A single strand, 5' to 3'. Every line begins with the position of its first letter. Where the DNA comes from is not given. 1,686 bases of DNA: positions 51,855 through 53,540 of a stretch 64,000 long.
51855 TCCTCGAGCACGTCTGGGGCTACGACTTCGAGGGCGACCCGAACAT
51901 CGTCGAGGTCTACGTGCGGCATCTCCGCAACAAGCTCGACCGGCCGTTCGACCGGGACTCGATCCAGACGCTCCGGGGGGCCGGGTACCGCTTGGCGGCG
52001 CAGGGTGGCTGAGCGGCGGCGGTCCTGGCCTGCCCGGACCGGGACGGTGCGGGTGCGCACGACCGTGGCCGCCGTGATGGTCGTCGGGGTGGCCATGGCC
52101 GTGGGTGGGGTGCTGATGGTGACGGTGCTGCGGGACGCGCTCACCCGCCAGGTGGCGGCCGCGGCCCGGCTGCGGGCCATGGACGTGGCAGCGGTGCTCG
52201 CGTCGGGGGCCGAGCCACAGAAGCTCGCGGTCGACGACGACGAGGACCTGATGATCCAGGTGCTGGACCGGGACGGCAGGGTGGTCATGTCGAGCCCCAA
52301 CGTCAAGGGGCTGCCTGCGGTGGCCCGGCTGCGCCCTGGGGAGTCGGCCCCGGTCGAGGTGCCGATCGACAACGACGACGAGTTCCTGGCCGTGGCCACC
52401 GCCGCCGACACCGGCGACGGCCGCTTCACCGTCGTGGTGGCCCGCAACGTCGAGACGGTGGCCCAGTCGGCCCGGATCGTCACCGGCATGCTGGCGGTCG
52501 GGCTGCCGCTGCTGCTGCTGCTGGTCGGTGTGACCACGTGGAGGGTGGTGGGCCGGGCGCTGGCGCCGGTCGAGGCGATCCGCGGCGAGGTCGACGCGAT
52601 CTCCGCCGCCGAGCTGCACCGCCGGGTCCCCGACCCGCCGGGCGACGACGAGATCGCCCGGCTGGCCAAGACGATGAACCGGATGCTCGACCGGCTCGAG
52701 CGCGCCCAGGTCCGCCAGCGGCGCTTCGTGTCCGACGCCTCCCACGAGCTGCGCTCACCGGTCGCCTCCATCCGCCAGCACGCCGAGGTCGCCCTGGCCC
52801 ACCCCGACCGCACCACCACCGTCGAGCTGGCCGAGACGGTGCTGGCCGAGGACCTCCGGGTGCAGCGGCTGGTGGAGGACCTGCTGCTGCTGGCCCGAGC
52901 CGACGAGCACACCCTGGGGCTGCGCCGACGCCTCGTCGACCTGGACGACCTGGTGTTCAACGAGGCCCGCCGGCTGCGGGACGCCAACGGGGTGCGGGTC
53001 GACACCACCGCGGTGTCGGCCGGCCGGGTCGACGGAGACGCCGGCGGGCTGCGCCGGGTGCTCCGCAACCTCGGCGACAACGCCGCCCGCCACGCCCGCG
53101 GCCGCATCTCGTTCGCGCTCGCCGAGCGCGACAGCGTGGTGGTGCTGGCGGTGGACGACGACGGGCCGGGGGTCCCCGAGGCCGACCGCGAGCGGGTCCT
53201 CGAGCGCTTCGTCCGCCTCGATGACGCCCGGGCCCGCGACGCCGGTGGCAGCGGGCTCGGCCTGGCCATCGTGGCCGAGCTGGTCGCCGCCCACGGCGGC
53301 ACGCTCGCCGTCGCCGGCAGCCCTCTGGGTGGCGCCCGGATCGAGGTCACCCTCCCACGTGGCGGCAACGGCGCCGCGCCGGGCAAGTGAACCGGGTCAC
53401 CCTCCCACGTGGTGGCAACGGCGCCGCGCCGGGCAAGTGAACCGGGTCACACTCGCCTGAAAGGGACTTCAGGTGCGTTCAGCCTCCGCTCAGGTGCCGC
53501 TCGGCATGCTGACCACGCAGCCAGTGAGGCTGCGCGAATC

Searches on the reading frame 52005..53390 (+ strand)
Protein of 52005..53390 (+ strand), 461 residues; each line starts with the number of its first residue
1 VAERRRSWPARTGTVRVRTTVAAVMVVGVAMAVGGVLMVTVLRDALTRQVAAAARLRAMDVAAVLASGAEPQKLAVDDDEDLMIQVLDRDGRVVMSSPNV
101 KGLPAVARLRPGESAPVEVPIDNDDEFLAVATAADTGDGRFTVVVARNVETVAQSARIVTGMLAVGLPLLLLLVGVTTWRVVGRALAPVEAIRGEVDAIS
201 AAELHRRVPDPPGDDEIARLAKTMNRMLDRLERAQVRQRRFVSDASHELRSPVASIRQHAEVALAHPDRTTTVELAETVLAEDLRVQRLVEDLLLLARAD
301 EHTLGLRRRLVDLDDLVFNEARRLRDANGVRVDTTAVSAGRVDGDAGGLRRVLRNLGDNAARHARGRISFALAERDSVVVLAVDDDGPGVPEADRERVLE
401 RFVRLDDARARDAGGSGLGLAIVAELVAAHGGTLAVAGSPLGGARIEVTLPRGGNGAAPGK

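Call 6: search_protein_families(library=pfam, proteins=[window:52005-53390:+])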
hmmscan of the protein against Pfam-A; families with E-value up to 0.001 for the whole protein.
window:52005-53390:+ (461 aa): 3 families
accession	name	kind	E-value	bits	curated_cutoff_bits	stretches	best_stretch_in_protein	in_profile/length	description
PF02518.31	HATPase_c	-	3.3e-24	85.9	26.4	1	344-452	1-109/111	Histidine kinase-, DNA gyrase B-, and HSP90-like ATPase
PF00512.31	HisKA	-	1.4e-13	51.1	26.9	1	238-301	2-65/66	His Kinase A (phospho-acceptor) domain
PF00672.30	HAMP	-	9.1e-11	42.4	25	1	181-232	2-52/53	HAMP domain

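Call 41: find_homologous_proteins(query=window:52005-53390:+, max_evalue=1e-30)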
Query window:52005-53390:+ (461 aa): 7897 proteins with E <= 1e-30 among 8000 candidates; the best 120 are listed.
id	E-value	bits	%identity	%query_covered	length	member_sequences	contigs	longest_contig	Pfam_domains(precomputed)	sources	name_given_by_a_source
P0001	1.5e-268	909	100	97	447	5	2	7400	PF00672.31,PF26769.1,PF02518.32,PF00512.32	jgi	jgi:signal transduction histidine kinase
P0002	2.6e-237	806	91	92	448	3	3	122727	PF00672.31,PF02518.32,PF00512.32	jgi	-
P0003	7.1e-220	749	84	97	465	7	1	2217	PF00672.31,PF02518.32,PF00512.32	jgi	jgi:signal transduction histidine kinase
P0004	3.9e-216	736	84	90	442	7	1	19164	PF00672.31,PF02518.32,PF00512.32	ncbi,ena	-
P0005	1.2e-207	708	76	100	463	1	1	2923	PF00672.31,PF02518.32,PF00512.32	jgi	jgi:signal transduction histidine kinase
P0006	2.2e-207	707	76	100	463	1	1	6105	PF00672.31,PF02518.32,PF00512.32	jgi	jgi:signal transduction histidine kinase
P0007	1.0e-206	705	78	98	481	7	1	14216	PF00672.31,PF02518.32,PF00512.32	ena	-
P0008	3.7e-206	703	79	97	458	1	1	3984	PF00672.31,PF02518.32,PF00512.32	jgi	jgi:signal transduction histidine kinase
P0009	4.3e-206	703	79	91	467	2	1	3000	PF00672.31,PF02518.32,PF00512.32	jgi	jgi:signal transduction histidine kinase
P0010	1.0e-205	702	78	91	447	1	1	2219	PF00672.31,PF02518.32,PF00512.32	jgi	jgi:signal transduction histidine kinase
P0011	2.0e-205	701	76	98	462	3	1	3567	PF00672.31,PF02518.32,PF00512.32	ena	-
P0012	1.1e-204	698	79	89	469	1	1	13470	PF00672.31,PF02518.32,PF00512.32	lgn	-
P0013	1.2e-204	698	78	88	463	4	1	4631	PF00672.31,PF02518.32,PF00512.32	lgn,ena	-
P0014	2.7e-204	697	78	99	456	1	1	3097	PF00672.31,PF02518.32,PF00512.32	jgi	jgi:signal transduction histidine kinase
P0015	7.4e-204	696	78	97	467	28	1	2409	PF00672.31,PF02518.32,PF00512.32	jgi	jgi:signal transduction histidine kinase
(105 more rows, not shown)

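Call 43: find_encoding_contigs(protein=P0001, flank=10000, max_places=6)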
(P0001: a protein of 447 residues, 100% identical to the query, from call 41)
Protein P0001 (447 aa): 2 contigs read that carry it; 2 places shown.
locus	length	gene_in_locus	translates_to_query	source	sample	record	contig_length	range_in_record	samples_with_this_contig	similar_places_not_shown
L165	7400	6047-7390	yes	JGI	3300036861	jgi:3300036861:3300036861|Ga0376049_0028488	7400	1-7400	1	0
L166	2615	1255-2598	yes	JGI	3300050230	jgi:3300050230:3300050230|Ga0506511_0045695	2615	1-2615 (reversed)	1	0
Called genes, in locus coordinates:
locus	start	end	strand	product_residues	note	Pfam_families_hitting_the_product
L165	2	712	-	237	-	?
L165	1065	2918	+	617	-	-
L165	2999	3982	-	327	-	PF01544:CorA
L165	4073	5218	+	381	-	PF01168:Ala_racemase_N, PF14031:D-ser_dehydrat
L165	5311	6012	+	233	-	PF00072:Response_reg, PF00486:Trans_reg_C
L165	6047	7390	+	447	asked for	PF26769:HAMP_PhoQ (faint), PF00672:HAMP, PF00512:HisKA, PF02518:HATPase_c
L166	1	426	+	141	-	?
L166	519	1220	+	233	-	PF00072:Response_reg, PF00486:Trans_reg_C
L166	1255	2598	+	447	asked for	PF26769:HAMP_PhoQ (faint), PF00672:HAMP, PF00512:HisKA, PF02518:HATPase_c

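Call 44: find_encoding_contigs(protein=P0002, flank=10000, max_places=4)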
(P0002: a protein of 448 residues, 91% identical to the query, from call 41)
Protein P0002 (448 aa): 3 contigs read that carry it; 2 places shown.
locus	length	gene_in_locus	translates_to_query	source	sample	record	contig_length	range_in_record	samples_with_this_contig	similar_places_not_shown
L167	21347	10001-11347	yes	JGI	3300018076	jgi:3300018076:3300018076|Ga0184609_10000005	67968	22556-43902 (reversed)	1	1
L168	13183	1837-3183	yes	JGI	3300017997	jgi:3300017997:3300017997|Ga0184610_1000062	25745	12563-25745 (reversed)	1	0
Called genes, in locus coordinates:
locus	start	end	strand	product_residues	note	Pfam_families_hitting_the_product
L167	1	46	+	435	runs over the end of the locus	PF01595:CNNM, PF00571:CBS (weak), PF03471:CorC_HlyC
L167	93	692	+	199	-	PF00383:dCMP_cyt_deam_1, PF08211:dCMP_cyt_deam_2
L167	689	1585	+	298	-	PF00350:Dynamin_N (faint), PF01926:MMR_HSR1, PF02421:FeoB_N, PF03193:RsgA_GTPase (weak), PF00009:GTP_EFTU, PF07650:KH_2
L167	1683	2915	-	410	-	PF13527:Acetyltransf_9, PF17668:Acetyltransf_17, PF13530:SCP2_2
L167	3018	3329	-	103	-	PF25137:ADH_Fe_C (weak)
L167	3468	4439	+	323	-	PF01370:Epimerase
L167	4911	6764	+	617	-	PF13088:BNR_2 (faint)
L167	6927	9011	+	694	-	PF19291:TREH_N, PF00723:Glyco_hydro_15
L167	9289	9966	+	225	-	PF00072:Response_reg, PF00486:Trans_reg_C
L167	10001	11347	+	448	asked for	PF00672:HAMP, PF00512:HisKA, PF02518:HATPase_c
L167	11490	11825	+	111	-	-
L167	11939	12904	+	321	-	PF00149:Metallophos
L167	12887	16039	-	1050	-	PF00873:ACR_tran, PF02355:SecD_SecF_C (weak)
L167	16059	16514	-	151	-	-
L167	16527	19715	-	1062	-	PF00873:ACR_tran, PF02355:SecD_SecF_C (faint)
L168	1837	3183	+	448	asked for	PF00672:HAMP, PF00512:HisKA, PF02518:HATPase_c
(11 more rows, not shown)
